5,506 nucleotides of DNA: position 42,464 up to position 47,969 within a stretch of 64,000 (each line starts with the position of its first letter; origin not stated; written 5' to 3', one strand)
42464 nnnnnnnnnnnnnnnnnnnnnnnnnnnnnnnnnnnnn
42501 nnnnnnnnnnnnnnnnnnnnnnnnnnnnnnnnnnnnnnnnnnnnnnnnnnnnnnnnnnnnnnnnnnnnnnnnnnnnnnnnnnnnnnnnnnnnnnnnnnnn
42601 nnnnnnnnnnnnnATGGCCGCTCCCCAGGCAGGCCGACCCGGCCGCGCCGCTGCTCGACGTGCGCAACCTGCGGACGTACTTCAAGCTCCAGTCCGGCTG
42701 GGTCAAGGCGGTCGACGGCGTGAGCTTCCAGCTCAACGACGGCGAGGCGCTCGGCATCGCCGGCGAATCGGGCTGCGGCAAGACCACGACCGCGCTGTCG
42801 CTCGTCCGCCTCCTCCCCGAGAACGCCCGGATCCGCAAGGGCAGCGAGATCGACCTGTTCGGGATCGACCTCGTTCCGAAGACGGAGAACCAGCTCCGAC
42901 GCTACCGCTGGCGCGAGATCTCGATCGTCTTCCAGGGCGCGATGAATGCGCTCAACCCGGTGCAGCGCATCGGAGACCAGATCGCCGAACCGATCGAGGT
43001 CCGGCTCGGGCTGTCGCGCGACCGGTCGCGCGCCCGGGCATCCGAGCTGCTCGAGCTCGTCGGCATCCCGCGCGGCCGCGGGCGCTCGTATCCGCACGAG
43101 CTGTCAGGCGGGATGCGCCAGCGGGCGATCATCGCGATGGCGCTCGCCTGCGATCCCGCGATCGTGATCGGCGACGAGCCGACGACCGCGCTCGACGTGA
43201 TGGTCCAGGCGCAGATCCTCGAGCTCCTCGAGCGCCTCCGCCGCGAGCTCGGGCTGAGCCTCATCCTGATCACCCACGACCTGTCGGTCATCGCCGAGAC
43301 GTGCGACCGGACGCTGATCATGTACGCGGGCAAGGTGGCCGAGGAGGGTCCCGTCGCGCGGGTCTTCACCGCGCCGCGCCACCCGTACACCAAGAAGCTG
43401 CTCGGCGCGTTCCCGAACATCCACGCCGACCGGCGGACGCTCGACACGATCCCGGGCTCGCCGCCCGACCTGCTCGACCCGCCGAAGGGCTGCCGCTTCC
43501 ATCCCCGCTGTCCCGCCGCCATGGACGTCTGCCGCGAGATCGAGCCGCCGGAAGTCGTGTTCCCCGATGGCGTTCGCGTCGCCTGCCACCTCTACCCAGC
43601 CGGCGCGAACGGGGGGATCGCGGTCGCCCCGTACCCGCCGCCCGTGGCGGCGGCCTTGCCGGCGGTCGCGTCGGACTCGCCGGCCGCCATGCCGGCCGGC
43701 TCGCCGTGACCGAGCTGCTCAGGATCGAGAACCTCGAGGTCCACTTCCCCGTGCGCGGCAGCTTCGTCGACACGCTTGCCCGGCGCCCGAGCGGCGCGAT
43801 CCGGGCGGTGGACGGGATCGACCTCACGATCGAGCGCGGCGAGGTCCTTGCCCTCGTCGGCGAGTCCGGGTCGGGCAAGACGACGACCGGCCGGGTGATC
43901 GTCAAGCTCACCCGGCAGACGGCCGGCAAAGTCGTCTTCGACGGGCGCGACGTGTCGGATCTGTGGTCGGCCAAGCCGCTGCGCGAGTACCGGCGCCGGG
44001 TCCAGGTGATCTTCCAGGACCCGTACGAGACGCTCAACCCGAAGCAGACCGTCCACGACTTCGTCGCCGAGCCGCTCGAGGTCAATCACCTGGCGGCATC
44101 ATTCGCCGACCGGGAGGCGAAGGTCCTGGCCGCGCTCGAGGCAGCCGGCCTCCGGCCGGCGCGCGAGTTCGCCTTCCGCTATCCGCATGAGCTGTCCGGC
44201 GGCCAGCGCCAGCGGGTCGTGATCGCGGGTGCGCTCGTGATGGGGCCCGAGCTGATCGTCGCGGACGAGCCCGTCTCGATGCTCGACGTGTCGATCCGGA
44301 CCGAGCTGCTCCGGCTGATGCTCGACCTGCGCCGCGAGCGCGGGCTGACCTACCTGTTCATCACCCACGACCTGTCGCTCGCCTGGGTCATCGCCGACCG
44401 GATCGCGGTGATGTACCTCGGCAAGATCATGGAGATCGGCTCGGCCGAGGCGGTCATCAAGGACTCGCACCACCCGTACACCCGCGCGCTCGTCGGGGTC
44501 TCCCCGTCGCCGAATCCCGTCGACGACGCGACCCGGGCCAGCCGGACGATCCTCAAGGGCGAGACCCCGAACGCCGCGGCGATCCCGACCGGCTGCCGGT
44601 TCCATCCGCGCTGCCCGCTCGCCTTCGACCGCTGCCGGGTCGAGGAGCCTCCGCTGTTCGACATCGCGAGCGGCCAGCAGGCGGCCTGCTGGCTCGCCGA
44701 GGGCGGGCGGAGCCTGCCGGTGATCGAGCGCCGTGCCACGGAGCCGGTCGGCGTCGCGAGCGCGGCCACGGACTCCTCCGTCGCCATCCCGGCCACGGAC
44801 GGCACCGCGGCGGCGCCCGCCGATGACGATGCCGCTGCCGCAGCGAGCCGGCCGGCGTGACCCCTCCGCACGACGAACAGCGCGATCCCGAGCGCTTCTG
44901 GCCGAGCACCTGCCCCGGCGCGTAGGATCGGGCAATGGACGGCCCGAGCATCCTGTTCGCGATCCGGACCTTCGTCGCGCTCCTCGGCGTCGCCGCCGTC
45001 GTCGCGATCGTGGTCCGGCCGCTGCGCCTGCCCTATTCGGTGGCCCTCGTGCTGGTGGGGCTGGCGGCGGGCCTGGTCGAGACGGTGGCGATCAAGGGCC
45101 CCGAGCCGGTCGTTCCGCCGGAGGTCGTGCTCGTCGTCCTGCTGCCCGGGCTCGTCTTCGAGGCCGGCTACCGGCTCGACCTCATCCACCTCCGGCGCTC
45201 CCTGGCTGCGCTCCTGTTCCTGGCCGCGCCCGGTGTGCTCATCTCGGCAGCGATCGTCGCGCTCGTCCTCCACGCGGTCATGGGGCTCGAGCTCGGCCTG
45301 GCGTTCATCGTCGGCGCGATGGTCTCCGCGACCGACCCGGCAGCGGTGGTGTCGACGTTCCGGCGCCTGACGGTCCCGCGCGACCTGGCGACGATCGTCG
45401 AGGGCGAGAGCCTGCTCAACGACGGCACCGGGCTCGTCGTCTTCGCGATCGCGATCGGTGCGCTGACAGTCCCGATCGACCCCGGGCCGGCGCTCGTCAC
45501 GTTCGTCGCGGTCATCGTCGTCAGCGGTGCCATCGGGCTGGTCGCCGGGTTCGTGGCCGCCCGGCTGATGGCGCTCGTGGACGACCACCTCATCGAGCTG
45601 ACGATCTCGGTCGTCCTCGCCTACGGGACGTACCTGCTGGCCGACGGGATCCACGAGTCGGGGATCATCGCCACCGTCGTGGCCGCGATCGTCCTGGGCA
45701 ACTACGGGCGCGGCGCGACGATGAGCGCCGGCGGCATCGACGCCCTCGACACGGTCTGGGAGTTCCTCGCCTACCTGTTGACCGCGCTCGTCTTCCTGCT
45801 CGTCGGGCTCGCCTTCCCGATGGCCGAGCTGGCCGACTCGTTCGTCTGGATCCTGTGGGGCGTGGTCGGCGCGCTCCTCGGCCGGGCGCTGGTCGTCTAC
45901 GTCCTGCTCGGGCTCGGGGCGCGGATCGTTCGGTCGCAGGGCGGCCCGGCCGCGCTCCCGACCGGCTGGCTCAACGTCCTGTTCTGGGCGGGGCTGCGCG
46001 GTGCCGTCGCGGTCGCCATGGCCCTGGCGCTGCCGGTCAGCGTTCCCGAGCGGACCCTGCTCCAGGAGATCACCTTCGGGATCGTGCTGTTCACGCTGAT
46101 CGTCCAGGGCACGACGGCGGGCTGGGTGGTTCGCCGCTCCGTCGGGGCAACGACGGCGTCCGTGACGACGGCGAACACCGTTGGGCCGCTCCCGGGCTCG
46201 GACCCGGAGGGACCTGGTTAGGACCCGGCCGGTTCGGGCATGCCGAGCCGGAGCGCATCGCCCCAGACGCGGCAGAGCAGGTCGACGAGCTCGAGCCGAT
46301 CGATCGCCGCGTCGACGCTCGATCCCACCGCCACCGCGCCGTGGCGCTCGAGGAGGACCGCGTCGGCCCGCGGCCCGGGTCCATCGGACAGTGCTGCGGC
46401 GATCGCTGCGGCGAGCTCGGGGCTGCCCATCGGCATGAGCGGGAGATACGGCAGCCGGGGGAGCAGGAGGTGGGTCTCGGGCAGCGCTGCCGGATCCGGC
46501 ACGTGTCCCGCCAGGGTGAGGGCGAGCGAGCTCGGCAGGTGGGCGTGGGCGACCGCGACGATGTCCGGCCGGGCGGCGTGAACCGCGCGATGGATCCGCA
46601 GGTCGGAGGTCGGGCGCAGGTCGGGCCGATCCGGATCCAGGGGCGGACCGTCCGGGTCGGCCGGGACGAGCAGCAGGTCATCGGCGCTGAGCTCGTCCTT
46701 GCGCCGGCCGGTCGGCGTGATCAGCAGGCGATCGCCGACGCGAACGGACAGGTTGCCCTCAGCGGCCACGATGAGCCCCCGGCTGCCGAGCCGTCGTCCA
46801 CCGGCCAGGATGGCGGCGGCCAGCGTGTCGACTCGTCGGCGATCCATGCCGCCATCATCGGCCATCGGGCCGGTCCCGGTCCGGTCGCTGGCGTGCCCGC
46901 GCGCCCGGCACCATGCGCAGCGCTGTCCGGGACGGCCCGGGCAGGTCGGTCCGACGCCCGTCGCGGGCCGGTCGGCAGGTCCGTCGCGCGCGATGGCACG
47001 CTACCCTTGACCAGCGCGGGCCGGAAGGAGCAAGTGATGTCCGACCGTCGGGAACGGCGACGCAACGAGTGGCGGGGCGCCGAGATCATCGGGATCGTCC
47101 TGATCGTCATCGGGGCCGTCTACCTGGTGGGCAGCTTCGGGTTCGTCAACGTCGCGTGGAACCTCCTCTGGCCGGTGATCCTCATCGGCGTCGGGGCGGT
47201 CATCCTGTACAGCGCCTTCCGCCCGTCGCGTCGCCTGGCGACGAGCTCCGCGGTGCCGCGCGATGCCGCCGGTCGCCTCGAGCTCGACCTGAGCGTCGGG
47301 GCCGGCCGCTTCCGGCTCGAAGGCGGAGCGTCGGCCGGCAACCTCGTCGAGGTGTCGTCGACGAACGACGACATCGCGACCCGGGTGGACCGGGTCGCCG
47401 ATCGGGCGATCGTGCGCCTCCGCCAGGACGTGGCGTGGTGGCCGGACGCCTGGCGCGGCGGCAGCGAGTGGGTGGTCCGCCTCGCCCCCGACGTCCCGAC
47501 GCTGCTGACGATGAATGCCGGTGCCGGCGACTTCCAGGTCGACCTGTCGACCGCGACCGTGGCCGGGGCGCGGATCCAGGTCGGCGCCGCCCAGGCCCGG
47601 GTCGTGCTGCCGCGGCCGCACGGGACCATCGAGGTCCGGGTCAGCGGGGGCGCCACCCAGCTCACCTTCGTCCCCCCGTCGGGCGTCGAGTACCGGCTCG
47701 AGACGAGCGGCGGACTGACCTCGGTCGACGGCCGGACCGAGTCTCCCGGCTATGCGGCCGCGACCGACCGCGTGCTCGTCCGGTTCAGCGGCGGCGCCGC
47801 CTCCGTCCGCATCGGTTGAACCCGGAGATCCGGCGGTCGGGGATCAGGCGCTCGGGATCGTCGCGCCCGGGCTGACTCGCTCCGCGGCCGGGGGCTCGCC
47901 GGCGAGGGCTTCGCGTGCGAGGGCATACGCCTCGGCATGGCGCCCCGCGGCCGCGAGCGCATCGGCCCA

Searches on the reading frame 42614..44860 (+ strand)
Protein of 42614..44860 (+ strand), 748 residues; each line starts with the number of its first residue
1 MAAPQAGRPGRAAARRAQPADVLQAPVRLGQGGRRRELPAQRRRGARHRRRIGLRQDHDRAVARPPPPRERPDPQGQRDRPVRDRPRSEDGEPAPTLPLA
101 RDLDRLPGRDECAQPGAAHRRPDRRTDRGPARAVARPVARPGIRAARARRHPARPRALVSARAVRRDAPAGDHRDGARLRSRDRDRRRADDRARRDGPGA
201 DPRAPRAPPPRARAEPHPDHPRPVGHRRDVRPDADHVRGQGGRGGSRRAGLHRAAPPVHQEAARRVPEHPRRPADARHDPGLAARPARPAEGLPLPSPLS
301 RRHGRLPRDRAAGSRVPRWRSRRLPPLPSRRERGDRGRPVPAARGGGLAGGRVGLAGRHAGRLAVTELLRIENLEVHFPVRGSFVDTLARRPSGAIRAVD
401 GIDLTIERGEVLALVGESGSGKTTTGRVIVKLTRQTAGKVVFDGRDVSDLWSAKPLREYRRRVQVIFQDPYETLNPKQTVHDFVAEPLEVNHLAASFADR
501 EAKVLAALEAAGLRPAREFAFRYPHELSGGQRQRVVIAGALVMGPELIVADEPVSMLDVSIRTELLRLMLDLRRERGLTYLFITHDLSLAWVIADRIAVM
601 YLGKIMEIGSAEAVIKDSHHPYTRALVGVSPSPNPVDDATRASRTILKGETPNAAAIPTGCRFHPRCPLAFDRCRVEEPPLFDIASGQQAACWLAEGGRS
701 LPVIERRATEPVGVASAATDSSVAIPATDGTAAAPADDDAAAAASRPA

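Call 33: search_protein_families(library=pfam, proteins=[window:42614-44860:+], max_evalue=0.0001)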
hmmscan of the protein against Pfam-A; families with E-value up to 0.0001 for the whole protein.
window:42614-44860:+ (748 aa): 2 families
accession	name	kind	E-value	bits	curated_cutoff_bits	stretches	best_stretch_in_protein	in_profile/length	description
PF00005.33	ABC_tran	-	8.3e-32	111.1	25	1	400-554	2-136/137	ABC transporter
PF08352.17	oligo_HPY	-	3.2e-17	63.1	27.1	1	606-674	1-65/65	Oligopeptide/dipeptide transporter, C-terminal region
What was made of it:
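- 38295..44860 (+): Opp/Dpp-type ABC importer (SBP_bac_5, two permeases, two ATPases). A possible re-import route whose linkage is not conserved. Pfam (call 33).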

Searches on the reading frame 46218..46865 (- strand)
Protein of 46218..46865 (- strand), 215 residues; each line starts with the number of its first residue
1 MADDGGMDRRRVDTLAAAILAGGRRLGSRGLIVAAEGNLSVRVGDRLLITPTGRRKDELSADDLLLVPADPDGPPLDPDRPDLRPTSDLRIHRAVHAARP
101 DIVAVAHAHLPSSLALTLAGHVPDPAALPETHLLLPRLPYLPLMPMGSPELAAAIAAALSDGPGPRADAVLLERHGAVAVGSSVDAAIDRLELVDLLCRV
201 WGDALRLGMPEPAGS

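Call 3: search_protein_families(library=pfam, proteins=[window:46218-46865:-], max_evalue=0.01)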
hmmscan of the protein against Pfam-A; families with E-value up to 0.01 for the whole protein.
window:46218-46865:- (215 aa): 2 families
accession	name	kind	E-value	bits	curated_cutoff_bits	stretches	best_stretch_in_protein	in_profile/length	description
PF00596.27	Aldolase_II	-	2.4e-40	138.8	22.2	1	19-200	3-181/183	Class II Aldolase and Adducin N-terminal domain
PF13439.12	Glyco_transf_4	-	0.0013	19.3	28.5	1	49-119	25-92/170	Glycosyltransferase Family 4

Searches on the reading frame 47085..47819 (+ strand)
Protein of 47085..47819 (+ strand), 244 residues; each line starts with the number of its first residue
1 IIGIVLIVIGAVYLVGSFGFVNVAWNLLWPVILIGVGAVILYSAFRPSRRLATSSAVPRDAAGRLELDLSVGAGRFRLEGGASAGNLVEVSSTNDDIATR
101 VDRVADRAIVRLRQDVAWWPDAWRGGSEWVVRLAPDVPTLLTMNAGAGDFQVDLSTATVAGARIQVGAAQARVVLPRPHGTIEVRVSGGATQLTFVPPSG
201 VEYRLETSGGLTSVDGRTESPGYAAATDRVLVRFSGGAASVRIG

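Call 3: search_protein_families(library=pfam, proteins=[window:47085-47819:+], max_evalue=0.01)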
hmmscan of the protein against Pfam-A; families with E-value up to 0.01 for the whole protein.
window:47085-47819:+ (244 aa): 3 families
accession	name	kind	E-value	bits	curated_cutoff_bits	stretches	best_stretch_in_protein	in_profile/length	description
PF18917.5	LiaI-LiaF-like_TM1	-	5.7e-06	26.8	27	1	1-41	2-42/42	LiaI-LiaF-like transmembrane region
PF22570.1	LiaF-TM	-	9.1e-06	26.9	27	1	1-44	1-45/98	LiaF transmembrane domain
PF17115.11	Toast_rack_N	-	0.0078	16.9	22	0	62-147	3-92/92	N-terminal domain of toast_rack, DUF2154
